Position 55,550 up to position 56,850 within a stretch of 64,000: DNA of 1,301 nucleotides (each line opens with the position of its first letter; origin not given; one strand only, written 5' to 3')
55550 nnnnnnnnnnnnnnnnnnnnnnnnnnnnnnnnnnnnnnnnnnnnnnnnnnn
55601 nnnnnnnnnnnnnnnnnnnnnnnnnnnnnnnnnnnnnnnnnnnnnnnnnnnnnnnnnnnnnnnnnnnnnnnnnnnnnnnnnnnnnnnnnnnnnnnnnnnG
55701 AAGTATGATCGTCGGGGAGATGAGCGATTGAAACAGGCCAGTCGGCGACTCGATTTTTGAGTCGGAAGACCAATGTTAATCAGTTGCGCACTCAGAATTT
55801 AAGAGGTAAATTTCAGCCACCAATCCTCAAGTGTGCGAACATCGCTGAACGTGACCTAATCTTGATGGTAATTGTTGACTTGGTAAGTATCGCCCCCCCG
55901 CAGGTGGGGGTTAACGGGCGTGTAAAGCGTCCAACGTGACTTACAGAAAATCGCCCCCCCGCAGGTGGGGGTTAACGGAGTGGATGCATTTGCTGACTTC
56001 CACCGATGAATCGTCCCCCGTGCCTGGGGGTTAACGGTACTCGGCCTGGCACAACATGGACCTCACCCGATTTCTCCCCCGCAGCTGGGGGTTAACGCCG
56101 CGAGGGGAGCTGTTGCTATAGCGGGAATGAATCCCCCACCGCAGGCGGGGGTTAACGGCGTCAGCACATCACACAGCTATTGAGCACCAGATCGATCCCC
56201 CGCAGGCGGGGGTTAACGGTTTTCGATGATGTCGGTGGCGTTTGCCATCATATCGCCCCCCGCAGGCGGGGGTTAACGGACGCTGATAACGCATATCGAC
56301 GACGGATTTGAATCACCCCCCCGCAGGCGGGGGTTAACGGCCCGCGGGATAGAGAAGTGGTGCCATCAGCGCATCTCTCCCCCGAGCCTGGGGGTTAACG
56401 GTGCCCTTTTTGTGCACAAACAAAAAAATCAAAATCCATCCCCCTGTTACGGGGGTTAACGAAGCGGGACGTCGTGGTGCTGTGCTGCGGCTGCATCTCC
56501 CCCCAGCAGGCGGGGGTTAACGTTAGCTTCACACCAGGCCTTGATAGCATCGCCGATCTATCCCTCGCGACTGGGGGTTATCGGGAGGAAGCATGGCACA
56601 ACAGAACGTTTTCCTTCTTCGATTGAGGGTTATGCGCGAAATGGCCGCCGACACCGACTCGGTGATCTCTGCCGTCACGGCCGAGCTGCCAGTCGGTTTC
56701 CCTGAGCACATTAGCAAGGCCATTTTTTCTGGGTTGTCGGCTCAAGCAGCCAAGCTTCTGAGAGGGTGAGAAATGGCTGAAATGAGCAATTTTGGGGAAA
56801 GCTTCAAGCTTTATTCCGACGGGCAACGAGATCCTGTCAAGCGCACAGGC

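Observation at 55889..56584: CRISPR array with I-E-like geometry but unusually heterogeneous repeats that keep a C-run/G-run stem while the loops vary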

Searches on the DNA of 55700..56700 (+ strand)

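Call 7: search_dna_similar(query=window:55700-56700:+, collection=plasmids, mode=near, max_rows=30)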
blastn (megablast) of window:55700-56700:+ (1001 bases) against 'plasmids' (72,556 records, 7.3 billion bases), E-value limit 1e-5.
Records with a match: 5; places in all: 7; records where one place covers at least 80% of the query: 1.
Best place of each record, by identity: >=99% 2; 95-99% 3.
By first word of the organism name: Aeromonas 5.
By predicted mobility (MOB-suite, as given by PLSDB): conjugative 5.
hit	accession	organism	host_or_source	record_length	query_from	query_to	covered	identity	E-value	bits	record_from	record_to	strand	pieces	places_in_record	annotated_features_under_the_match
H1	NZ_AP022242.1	Aeromonas caviae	-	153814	1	1001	87%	97.6%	0e+0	1645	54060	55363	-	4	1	hypothetical protein | tyrosine-type recombinase/integrase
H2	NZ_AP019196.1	Aeromonas caviae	-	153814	190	1001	68%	99.4%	0e+0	1234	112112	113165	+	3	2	hypothetical protein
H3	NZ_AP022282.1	Aeromonas veronii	-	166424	190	1001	68%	99.4%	0e+0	1234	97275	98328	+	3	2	hypothetical protein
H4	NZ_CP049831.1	Aeromonas salmonicida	Turbo,whole organism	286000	1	61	6%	96.7%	9e-19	102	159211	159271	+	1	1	tyrosine-type recombinase/integrase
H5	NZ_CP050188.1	Aeromonas salmonicida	Turbo,whole organism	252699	1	61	6%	96.7%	9e-19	102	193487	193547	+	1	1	tyrosine-type recombinase/integrase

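Call 8: get_annotated_region(hit=H1, flank=12000)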
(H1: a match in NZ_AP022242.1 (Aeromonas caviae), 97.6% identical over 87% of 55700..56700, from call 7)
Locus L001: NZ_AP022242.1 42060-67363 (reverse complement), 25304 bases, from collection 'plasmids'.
description: Aeromonas caviae strain WP8-S18-CRE-01 plasmid pWP8-S18-CRE-01_1, complete sequence
organism: Aeromonas caviae (NCBI taxid 648)
taxonomy: Bacteria; Pseudomonadota; Gammaproteobacteria; Aeromonadales; Aeromonadaceae; Aeromonas; Aeromonas caviae
host: -; source: -; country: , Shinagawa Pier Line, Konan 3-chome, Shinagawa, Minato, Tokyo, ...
typing (MOB-suite, as given by PLSDB): conjugative; relaxase MOBH; mating-pair formation MPF_F
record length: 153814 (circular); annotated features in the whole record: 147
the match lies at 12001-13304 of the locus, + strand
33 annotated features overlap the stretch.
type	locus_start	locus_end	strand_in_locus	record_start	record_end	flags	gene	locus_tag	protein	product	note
CDS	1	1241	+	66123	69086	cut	mobH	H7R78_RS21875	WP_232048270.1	MobH family relaxase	-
CDS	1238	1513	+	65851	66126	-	-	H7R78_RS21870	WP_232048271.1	hypothetical protein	-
CDS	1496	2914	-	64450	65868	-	-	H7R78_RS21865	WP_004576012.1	IS66-like element ISAs21 family transposase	GO:0006313 - DNA transposition [Evidence IEA]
CDS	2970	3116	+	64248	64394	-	-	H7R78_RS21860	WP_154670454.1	hypothetical protein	-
CDS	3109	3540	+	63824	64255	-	-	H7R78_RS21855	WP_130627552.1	Mor transcription activator family protein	-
CDS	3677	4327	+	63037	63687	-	-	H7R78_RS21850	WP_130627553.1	Qnr family pentapeptide repeat protein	-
CDS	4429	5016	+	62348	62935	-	-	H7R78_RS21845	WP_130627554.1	glycosyl hydrolase 108 family protein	-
CDS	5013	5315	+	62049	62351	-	-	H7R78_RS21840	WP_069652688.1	hypothetical protein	-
CDS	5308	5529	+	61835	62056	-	-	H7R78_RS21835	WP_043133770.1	hypothetical protein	-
CDS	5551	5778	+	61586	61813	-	-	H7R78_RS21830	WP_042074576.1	TraR/DksA family transcriptional regulator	-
CDS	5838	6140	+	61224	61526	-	-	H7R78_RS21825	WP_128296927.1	DUF2730 family protein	-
CDS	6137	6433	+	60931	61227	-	-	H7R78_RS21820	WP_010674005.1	hypothetical protein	-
CDS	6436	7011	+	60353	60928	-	-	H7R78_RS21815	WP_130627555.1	DUF3486 family protein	-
CDS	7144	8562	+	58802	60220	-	-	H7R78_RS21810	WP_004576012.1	IS66-like element ISAs21 family transposase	GO:0006313 - DNA transposition [Evidence IEA]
CDS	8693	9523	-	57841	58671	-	-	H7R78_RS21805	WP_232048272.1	hypothetical protein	-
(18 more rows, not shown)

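Call 9: get_annotated_region(hit=H2, flank=12000)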
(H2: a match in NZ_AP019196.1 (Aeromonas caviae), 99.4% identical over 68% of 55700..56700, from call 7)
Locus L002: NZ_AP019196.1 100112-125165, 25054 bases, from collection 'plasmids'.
description: Aeromonas caviae strain GSH8M-1 plasmid pGSH8M-1-1, complete sequence
organism: Aeromonas caviae (NCBI taxid 648)
taxonomy: Bacteria; Pseudomonadota; Gammaproteobacteria; Aeromonadales; Aeromonadaceae; Aeromonas; Aeromonas caviae
host: -; source: -; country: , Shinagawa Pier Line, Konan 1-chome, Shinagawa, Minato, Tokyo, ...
typing (MOB-suite, as given by PLSDB): conjugative; relaxase MOBH; mating-pair formation MPF_F
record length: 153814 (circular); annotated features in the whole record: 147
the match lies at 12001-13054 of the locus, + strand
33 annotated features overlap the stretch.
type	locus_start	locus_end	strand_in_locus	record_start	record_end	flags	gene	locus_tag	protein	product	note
CDS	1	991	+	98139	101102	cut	mobH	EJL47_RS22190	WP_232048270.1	MobH family relaxase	-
CDS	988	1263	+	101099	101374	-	-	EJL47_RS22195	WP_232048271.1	hypothetical protein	-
CDS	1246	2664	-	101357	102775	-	-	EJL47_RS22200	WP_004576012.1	IS66-like element ISAs21 family transposase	GO:0006313 - DNA transposition [Evidence IEA]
CDS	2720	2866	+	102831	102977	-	-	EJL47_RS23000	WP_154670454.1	hypothetical protein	-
CDS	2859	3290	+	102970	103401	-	-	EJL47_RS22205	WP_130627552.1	Mor transcription activator family protein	-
CDS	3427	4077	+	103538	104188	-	-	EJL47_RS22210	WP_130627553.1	Qnr family pentapeptide repeat protein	-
CDS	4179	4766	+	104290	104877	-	-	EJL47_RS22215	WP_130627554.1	glycosyl hydrolase 108 family protein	-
CDS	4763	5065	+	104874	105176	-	-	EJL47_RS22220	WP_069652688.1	hypothetical protein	-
CDS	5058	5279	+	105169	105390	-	-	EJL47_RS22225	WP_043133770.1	hypothetical protein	-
CDS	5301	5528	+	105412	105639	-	-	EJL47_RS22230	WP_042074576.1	TraR/DksA family transcriptional regulator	-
CDS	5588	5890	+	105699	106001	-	-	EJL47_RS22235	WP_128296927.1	DUF2730 family protein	-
CDS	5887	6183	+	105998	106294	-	-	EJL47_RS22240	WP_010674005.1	hypothetical protein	-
CDS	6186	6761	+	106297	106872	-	-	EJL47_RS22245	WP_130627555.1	DUF3486 family protein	-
CDS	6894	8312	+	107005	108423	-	-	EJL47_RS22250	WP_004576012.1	IS66-like element ISAs21 family transposase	GO:0006313 - DNA transposition [Evidence IEA]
CDS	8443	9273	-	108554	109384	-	-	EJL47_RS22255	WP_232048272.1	hypothetical protein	-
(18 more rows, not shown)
